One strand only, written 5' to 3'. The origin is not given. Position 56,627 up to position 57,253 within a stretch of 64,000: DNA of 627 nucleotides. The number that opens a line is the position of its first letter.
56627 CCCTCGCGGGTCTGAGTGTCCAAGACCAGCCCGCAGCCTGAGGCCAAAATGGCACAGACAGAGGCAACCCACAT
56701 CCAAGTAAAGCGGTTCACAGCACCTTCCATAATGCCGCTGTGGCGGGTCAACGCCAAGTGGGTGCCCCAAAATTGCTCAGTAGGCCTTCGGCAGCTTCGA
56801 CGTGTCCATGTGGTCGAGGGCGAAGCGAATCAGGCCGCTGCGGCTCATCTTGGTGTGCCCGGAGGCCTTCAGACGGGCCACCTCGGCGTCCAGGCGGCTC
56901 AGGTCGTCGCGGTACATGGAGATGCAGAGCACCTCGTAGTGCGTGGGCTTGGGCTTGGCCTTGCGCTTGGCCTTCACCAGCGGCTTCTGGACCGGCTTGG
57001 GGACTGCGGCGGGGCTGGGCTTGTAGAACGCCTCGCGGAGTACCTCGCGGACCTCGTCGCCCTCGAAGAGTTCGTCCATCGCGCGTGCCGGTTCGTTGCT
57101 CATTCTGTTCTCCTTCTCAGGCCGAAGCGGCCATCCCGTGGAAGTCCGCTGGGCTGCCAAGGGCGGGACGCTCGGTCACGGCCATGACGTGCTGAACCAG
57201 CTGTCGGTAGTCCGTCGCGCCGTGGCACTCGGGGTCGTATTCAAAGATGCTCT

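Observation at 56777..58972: Orphan ParA-like ATPase with tandem TRASH zinc ribbons, a basic-tailed RHH partner and an upstream repeat field: candidate chromosomal type-Ib-like partition or cargo-positioning module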

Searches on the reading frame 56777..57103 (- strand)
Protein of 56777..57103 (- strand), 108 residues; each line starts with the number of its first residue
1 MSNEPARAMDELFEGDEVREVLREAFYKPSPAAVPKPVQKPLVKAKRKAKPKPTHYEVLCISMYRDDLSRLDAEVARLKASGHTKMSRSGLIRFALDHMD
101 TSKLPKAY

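Call 3: search_protein_families(library=pfam, proteins=[window:56780-57103:-], max_evalue=1)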
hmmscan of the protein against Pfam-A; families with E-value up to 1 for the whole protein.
seq(108 aa): 0 families

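Call 4: search_protein_families(library=ncbifam, proteins=[window:56780-57103:-], max_evalue=1)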
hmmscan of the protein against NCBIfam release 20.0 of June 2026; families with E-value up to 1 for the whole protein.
seq(108 aa): 0 families

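Call 12: find_homologous_proteins(query=window:56780-57103:-, max_evalue=0.01)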
Query seq(108 aa) (108 aa): 23 proteins with E <= 0.01 among 33 candidates.
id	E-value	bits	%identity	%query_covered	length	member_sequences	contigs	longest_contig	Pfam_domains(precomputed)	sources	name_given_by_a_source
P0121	1.7e-63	229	99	100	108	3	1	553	-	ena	-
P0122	1.7e-59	217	93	100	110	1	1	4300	-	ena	-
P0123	2.7e-54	200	89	100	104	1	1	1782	-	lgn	-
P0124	1.6e-52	194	88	100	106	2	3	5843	-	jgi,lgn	jgi:hypothetical protein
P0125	4.3e-52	193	86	100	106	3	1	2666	-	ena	-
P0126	2.5e-47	177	80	100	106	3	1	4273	-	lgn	-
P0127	4.3e-47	177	79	100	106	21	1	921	-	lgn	-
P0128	4.2e-46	174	77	100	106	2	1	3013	-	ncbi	-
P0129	1.1e-45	172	76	100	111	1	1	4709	-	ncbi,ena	-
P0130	3.7e-44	167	75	100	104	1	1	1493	-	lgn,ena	-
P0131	3.3e-30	123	62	100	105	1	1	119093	-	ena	-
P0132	6.0e-29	118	55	100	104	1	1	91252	-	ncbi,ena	-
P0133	1.7e-25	107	59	90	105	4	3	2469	-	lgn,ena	-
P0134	4.9e-25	106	62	93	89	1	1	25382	-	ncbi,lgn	-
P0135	5.0e-25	106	59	90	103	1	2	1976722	-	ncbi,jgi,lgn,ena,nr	ncbi:MAG: hypothetical protein IPK60_04100 [Sandaracinaceae bacterium]|jgi:adenylylsulfate kinase-li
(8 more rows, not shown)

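Call 29: predict_structure(alignment_id=A2)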
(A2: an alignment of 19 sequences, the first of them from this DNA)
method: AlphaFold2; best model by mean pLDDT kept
length: 108 residues; sequences in the alignment: 19
mean_pLDDT: 63.6   pTM: 0.37
mean pLDDT of the five models: 63.6, 63.0, 63.0, 60.9, 60.4
residues with pLDDT >= 90: 19; 70-90: 22; 50-70: 30; < 50: 37
segments of 3 or more residues with pLDDT < 50: 1-4, 12-15, 28-46
pLDDT, mean of each block of 10 residues (from residue 1): 48 51 51 38 46 52 73 94 92 85 69
secondary structure, 60 per line:
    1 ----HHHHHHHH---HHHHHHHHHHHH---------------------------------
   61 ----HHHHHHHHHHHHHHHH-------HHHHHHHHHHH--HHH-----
elements in order: H5-12 H16-27 H65-80 H88-98
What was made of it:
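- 57023..57064 (-): Conserved N-terminal motif of the partner (aa 14-27, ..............); candidate ATPase-contact helix. AlphaFold2 predicts a helix at 16-27 with low confidence (call 29).
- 56804..56941 (-): C-terminal RHH-like domain of the partner (aa 55-100). AlphaFold2 gives helices 65-80 and 88-98 at pLDDT 85-94 after an extended segment (call 29).
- On Type Ib partition (ParF/ParG/parH, delta/omega): AlphaFold2 shows two confident helices and a low-confidence N-terminus (call 29).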

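Call 39: search_solved_structures(query=A2, max_evalue=10, show_alignments=3)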
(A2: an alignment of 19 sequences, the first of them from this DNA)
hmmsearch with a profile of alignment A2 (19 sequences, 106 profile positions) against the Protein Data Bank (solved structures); distinct sequences matched with E-value up to 10: 3.
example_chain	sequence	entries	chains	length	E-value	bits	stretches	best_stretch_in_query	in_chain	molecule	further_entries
7mwr_B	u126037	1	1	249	0.057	17.1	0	17-63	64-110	LHD101B4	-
5cwb_A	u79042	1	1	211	0.09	16.4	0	17-63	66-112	Designed helical repeat protein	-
7o92_A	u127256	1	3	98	1.5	12.5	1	15-79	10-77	hypothetical protein UY81_C0065G0003 residues 18-54 from Candidatus Giovannonibacteria bac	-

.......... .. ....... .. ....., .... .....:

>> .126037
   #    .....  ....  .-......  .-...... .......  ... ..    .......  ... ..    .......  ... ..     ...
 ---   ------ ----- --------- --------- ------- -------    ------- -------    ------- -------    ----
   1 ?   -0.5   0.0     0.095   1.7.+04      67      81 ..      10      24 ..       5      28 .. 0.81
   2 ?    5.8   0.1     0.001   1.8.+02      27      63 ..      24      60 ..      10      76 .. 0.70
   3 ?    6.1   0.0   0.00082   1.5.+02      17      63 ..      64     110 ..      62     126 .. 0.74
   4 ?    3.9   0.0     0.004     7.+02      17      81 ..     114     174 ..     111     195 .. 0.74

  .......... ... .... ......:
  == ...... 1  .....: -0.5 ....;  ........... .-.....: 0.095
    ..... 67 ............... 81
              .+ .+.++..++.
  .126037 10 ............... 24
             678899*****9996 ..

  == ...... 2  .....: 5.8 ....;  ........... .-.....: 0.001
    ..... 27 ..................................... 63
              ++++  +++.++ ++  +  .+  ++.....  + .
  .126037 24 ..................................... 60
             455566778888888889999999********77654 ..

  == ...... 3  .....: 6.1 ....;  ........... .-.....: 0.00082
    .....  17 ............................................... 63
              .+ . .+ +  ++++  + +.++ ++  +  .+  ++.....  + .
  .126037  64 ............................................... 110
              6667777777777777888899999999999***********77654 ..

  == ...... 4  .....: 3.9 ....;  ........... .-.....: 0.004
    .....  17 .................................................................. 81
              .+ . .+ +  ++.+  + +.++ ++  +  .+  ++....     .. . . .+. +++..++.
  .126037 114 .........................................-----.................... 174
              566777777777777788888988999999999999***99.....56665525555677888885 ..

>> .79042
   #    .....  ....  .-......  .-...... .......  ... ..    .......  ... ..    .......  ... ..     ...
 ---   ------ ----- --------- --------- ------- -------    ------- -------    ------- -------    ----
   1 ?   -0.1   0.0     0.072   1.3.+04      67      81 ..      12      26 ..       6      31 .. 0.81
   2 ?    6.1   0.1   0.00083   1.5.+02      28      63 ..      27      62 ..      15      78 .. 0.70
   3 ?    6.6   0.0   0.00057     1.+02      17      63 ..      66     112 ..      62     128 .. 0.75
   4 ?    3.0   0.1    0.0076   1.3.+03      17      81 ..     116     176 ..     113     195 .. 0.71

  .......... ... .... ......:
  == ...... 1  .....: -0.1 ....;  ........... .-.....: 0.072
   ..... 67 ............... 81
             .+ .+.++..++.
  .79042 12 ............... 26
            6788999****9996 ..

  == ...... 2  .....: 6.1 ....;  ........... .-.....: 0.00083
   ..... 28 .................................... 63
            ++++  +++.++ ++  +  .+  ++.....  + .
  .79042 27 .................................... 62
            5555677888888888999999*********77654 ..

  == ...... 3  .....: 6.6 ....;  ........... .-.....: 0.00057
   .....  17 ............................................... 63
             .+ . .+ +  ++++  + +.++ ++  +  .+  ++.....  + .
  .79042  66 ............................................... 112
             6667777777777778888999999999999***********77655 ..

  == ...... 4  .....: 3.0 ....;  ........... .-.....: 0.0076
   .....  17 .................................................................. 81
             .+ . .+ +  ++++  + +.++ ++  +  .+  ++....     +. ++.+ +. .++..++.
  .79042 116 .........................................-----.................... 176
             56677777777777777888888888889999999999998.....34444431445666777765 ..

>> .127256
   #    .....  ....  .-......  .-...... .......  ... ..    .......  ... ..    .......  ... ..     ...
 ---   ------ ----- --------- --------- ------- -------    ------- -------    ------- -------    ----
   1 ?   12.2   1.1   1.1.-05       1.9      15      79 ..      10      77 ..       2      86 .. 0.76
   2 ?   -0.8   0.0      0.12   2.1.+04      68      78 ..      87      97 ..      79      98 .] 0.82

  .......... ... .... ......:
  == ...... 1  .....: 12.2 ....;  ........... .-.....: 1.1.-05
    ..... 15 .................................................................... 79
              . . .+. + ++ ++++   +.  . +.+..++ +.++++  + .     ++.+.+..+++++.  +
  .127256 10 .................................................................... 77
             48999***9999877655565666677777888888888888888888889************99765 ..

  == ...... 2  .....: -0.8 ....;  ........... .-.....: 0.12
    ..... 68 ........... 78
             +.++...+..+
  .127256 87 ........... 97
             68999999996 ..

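Call 41: fold_search(model_id=the predicted structure, library=pdb)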
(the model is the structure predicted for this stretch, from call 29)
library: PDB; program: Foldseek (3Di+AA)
matches with E <= 10: 1; with E <= 0.001: 0
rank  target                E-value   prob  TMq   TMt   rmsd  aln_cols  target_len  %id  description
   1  9a88_N                7.2e+00  0.01  0.17  0.11  19.4       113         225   17  Structure of the pre-incision complex in nucleotide excision repair   (released 2024-10-09)
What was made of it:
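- Tried and rejected: Foldseek of the partner model against PDB: nothing meaningful (call 41).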

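Call 44: search_protein_families(library=phrogs, alignment_id=A2, max_evalue=5)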
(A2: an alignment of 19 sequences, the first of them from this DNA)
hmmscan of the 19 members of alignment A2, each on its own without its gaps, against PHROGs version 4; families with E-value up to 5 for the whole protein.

A. member 1, seq(108 aa): 1 family
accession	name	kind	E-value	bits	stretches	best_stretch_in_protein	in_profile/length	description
phrog_31914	-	unknown function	0.022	16.4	1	32-99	14-71/71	-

B. families by the number of members that match (of 19 scanned): 7 families
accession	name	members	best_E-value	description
phrog_876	-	4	0.044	transcriptional repressor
phrog_31914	-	3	0.022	-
phrog_16531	-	1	0.083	-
phrog_32671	-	1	0.089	-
phrog_21239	-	1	0.13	-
phrog_16728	-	1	0.28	-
phrog_33086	-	1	0.34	-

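Call 45: search_protein_families(library=pfam, alignment_id=A2, max_evalue=10)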
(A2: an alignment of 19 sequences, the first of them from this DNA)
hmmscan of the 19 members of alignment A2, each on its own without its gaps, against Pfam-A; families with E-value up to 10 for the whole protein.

A. member 1, seq(108 aa): 0 families

B. families by the number of members that match (of 19 scanned): 9 families
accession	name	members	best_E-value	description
PF01402.27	RHH_1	7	0.0014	Ribbon-helix-helix protein, copG family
PF14703.12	PHM7_cyt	3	0.035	Cytosolic domain of 10TM putative phosphate transporter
PF11985.13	Phage_Mu_Gp27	2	0.0043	Bacteriophage Mu, Gp27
PF16031.10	TonB_N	1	0.0049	TonB polyproline region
PF08544.19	GHMP_kinases_C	1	0.16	GHMP kinases C terminal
PF06787.16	HcgF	1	0.16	FeGP cofactor biosynthesis protein HcgF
PF10161.14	DDDD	1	0.17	Putative mitochondrial precursor protein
PF12728.13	HTH_17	1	0.19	Helix-turn-helix domain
PF21218.2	Fpg-like_C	1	0.21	Formamidopyrimidine-DNA glycosylase-like, C-terminal domain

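Call 81: search_protein_families(library=padloc, proteins=[window:56777-57103:-], max_evalue=0.01)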
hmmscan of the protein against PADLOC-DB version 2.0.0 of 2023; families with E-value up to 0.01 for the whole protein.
window:56777-57103:- (108 aa): 0 families

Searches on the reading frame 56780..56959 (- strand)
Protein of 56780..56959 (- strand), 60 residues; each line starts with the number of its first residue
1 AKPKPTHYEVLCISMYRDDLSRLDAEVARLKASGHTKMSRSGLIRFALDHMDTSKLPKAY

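Call 57: search_protein_families(library=pfam, alignment_id=A5, max_evalue=1)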
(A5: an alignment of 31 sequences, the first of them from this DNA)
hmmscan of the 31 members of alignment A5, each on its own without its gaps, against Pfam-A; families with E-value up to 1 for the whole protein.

A. member 1, seq(60 aa): 0 families

B. families by the number of members that match (of 31 scanned): 13 families
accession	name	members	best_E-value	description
PF01402.27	RHH_1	26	0.0014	Ribbon-helix-helix protein, copG family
PF11985.13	Phage_Mu_Gp27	13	0.00096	Bacteriophage Mu, Gp27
PF18247.6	AvrM_N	6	0.0095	Flax-rust effector AvrM N-terminal domain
PF14703.12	PHM7_cyt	4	0.04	Cytosolic domain of 10TM putative phosphate transporter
PF07097.16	DUF1359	4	0.066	Protein of unknown function (DUF1359)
PF13797.11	Post_transc_reg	4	0.098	Post-transcriptional regulator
PF16037.10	DUF4790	2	0.14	Domain of unknown function (DUF4790)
PF20271.3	CATASP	1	0.071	CATRA-Associated Small Protein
PF20886.2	PWP3A-B_C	1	0.079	PWWP domain-containing DNA repair factor 3A/B, C-terminal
PF22659.2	YycE-like_C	1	0.16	YycE-like C-terminal domain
PF24277.2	DmsR_N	1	0.19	DmsR, N-terminal domain-like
PF10369.15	ALS_ss_C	1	0.2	Small subunit of acetolactate synthase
PF21826.1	DUF6887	1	0.2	Family of unknown function (DUF6887)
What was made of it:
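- The window's own protein does not reach RHH_1 at E <= 1 (call 57), and Foldseek found no RHH match for the whole model (call 41).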

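Call 58: search_solved_structures(query=A5, max_evalue=10, show_alignments=4)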
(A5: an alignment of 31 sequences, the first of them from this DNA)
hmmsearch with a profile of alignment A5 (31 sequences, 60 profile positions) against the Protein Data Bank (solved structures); distinct sequences matched with E-value up to 10: 4.
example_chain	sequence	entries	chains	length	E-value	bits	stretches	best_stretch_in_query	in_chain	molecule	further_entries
1jun_A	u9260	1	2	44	0.79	12.7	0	20-35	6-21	C-JUN HOMODIMER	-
1fos_F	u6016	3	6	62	1.2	12.1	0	19-34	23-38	C-JUN PROTO-ONCOGENE PROTEIN | PROTO-ONCOGENE C-JUN | Viral jun transforming protein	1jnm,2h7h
1t2k_C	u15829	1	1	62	1.3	12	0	19-34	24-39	Transcription factor AP-1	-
5t01_A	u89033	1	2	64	1.3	11.9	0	19-34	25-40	Transcription factor AP-1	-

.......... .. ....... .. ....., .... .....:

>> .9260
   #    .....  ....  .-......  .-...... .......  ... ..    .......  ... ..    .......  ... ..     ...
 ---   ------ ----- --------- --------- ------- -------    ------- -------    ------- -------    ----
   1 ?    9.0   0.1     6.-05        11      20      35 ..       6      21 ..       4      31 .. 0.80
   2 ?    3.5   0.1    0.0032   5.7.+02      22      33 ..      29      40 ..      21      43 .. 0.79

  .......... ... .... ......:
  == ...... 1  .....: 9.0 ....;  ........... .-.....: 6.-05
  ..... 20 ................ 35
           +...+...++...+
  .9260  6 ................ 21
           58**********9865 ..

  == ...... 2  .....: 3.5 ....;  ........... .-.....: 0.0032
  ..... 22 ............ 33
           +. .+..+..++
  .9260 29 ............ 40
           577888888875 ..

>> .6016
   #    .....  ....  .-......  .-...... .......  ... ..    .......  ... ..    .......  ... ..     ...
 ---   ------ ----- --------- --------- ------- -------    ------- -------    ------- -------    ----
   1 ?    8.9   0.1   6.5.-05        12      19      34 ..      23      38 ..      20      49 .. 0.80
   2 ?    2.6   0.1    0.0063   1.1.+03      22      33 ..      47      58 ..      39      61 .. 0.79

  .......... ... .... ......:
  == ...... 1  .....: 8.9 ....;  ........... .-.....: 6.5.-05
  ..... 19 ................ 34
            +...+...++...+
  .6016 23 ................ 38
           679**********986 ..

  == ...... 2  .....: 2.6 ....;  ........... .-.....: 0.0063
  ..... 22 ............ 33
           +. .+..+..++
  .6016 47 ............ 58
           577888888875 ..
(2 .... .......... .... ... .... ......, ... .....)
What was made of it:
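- Closest known: CdbA of Myxococcus xanthus. Different: The PDB profile searches with the partner family returned no RHH protein at E <= 10 (calls 39, 58).
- Tried and rejected: PDB profile searches with the partner returned only coiled-coil noise (calls 39, 58).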

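Call 85: find_homologous_proteins(query=A5, max_evalue=0.001)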
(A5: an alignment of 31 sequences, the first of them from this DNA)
Query A5 (31 sequences) (60 aa, profile of the alignment): 3238 proteins with E <= 0.001 among 4487 candidates; the best 120 are listed.
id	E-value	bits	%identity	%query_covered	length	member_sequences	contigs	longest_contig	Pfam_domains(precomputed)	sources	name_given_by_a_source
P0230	7.1e-32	127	71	97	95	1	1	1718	-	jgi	-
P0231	8.3e-32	126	74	90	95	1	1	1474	-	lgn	-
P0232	1.2e-31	126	71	97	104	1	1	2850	-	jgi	jgi:hypothetical protein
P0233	1.4e-31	126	68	98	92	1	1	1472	-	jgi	jgi:hypothetical protein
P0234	1.8e-31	125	69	98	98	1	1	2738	-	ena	-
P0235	2.3e-31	125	78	90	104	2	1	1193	-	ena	-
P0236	2.5e-31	125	67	95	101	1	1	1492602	-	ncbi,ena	-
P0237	3.0e-31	125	72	95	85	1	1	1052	-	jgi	jgi:hypothetical protein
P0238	3.5e-31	124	63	95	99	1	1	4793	-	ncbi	-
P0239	3.6e-31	124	78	90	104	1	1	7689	-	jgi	jgi:hypothetical protein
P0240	4.3e-31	124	64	98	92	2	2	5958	-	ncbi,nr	ncbi:MAG: hypothetical protein IT378_13630 [Sandaracinaceae bacterium]|nr:hypothetical protein [Sand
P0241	4.4e-31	124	69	90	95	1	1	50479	-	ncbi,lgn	ncbi:MAG: hypothetical protein AAGE52_03305 [Myxococcota bacterium]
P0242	4.8e-31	124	70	100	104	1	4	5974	-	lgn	-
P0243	4.8e-31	124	70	90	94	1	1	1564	-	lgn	-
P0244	5.0e-31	124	68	98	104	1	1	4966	-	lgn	-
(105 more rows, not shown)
